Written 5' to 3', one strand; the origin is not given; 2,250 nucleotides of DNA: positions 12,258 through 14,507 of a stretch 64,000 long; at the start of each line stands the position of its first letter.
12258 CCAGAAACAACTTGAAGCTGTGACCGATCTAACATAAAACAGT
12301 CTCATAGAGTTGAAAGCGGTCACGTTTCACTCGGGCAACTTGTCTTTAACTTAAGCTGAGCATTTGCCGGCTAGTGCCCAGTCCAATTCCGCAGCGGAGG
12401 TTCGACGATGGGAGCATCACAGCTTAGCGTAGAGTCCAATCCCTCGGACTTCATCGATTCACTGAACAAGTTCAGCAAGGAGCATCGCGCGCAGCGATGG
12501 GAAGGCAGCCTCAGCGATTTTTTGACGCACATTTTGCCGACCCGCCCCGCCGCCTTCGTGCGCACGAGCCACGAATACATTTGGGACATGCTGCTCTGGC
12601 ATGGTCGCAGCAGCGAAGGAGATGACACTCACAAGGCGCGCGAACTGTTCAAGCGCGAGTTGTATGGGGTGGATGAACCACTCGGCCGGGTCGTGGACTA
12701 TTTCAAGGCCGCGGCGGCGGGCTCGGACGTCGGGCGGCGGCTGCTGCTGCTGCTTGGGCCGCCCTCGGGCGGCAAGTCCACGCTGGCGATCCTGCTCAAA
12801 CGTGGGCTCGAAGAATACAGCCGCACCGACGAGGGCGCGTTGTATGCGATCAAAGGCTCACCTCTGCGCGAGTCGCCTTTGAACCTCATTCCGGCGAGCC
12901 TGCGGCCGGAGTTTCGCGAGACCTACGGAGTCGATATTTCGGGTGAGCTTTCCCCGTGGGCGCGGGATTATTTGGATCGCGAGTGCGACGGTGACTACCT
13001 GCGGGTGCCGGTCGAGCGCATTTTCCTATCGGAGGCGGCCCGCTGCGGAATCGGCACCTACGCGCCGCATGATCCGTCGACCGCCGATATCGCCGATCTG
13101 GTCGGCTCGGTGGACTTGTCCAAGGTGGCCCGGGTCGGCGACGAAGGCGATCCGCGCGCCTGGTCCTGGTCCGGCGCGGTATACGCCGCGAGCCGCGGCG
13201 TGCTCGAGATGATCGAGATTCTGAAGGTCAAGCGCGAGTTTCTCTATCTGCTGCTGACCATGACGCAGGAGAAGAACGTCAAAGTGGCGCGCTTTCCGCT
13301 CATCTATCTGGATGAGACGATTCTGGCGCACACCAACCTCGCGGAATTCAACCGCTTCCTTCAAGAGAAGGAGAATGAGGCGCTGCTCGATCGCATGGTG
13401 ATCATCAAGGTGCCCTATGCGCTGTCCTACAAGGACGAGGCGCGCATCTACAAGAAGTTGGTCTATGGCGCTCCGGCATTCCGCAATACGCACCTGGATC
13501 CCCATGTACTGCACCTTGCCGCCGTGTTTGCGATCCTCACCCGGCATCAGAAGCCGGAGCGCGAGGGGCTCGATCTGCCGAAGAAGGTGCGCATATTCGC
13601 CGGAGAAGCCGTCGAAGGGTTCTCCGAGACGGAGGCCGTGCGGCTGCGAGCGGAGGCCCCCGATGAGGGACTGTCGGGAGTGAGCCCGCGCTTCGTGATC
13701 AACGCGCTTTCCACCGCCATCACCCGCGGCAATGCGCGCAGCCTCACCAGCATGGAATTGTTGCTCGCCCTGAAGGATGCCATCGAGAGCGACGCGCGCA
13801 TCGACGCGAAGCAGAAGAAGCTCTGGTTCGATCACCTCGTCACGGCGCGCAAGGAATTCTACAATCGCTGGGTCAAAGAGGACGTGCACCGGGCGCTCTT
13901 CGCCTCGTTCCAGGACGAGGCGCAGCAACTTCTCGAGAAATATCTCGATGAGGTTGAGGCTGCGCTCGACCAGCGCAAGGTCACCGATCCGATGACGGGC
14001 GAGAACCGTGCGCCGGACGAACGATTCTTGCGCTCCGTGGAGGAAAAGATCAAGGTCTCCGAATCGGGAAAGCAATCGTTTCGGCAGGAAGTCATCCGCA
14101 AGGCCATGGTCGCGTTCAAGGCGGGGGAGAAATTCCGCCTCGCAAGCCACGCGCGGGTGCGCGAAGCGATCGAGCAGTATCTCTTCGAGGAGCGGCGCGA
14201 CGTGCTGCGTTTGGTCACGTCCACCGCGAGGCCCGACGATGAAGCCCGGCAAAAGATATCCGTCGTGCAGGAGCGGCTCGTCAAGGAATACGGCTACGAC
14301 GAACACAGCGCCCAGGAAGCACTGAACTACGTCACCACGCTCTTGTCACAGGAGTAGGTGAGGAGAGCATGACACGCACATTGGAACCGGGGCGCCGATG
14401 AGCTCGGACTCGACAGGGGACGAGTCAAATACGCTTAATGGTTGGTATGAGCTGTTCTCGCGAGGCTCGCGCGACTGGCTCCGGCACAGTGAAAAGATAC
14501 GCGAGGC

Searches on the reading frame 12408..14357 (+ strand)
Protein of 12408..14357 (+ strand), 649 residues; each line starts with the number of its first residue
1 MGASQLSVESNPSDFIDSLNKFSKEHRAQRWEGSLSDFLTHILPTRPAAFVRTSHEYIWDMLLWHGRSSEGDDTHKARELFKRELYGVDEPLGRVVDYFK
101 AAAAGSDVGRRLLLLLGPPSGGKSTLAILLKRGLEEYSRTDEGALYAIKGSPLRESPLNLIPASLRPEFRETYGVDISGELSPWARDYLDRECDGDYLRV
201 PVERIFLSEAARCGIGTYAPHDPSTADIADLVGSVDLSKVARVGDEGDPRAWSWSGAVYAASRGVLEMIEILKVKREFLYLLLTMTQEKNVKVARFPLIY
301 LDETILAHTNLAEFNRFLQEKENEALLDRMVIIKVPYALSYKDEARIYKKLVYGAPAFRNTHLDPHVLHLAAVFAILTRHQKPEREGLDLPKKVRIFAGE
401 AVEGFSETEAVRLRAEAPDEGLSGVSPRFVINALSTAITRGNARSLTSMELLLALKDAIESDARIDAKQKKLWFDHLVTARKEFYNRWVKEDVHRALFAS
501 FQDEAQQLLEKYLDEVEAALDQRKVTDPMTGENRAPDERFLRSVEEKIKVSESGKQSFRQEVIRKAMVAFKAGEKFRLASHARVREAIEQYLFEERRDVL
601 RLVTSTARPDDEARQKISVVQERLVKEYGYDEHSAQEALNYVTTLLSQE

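Call 20: find_encoding_contigs(protein=window:12408-14357:+, flank=10000, max_places=5)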
Protein window:12408-14357:+ (649 aa): 1 contig read that carries it; 1 place shown.
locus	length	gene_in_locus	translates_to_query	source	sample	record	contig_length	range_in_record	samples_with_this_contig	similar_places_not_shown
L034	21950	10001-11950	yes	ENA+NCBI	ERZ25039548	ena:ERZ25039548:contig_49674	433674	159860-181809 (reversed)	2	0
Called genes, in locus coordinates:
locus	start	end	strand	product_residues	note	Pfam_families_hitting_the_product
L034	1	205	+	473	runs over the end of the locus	PF00672:HAMP, PF00512:HisKA (faint), PF02518:HATPase_c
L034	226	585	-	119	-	-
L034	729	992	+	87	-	-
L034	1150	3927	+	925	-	PF00672:HAMP, PF00990:GGDEF, PF00563:EAL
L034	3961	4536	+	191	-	PF16747:Adhesin_E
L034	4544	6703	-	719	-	PF00933:Glyco_hydro_3, PF01915:Glyco_hydro_3_C, PF14310:Fn3-like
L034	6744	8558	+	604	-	PF05992:SbmA_BacA, PF06472:ABC_membrane_2, PF00005:ABC_tran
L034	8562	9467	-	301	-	PF13560:HTH_31, PF01381:HTH_3, PF13443:HTH_26 (weak), PF01202:SKI, PF13238:AAA_18 (weak), PF13671:AAA_33 (weak)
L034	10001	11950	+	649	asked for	PF08298:AAA_PrkA, PF06798:PrkA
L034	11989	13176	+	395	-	PF04285:DUF444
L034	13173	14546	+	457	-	PF04293:SpoVR, PF24755:SpoVR_C (weak)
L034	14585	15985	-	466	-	PF00202:Aminotran_3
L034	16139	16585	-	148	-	PF13690:CheX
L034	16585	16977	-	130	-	PF00072:Response_reg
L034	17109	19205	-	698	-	PF01627:Hpt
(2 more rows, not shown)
